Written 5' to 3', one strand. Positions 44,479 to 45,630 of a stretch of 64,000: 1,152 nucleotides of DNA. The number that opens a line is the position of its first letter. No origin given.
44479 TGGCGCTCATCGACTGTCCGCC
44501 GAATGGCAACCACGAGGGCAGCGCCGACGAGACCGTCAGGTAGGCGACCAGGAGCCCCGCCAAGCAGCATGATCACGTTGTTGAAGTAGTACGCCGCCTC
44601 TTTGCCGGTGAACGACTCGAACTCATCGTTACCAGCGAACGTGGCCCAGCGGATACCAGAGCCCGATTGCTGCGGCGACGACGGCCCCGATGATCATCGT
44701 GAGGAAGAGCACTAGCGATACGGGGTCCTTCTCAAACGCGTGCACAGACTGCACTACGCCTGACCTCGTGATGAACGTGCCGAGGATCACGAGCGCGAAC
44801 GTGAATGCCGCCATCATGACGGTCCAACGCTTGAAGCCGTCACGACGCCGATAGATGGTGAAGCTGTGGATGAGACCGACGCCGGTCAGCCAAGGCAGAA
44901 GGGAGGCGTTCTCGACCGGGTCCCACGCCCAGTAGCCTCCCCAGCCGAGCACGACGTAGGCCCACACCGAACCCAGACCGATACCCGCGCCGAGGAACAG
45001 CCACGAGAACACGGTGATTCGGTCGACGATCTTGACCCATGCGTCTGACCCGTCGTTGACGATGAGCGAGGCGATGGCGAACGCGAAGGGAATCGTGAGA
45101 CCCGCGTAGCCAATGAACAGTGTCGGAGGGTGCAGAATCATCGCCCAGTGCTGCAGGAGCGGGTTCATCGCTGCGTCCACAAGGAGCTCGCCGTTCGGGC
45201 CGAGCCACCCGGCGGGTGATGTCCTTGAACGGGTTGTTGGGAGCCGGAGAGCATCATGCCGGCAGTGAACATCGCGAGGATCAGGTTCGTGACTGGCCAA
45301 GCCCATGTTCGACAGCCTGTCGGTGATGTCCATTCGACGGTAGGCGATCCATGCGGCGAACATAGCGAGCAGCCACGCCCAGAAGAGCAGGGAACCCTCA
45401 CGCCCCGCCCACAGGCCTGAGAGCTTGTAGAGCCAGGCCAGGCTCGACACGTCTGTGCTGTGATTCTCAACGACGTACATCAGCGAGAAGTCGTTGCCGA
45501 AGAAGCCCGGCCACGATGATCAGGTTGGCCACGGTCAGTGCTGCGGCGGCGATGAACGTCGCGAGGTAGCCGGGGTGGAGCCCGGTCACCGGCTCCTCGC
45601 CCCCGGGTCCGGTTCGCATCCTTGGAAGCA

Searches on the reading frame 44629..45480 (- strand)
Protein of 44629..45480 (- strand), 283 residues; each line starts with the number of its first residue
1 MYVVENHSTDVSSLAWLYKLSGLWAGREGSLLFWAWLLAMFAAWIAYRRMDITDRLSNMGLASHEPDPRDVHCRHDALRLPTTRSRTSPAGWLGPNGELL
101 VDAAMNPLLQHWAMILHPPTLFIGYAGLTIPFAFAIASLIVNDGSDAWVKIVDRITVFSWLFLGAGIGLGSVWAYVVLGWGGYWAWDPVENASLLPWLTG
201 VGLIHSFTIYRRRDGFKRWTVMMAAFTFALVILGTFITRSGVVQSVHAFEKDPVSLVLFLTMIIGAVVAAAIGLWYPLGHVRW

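Call 39: search_protein_families(library=pfam, proteins=[window:44629-45480:-], max_evalue=0.001)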
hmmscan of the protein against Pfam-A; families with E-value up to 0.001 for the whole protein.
window:44629-45480:- (283 aa): 1 family
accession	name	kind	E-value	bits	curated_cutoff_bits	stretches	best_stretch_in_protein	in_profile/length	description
PF01578.25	Cytochrom_C_asm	-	6.7e-31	108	29.9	1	102-240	60-206/212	Cytochrome C assembly protein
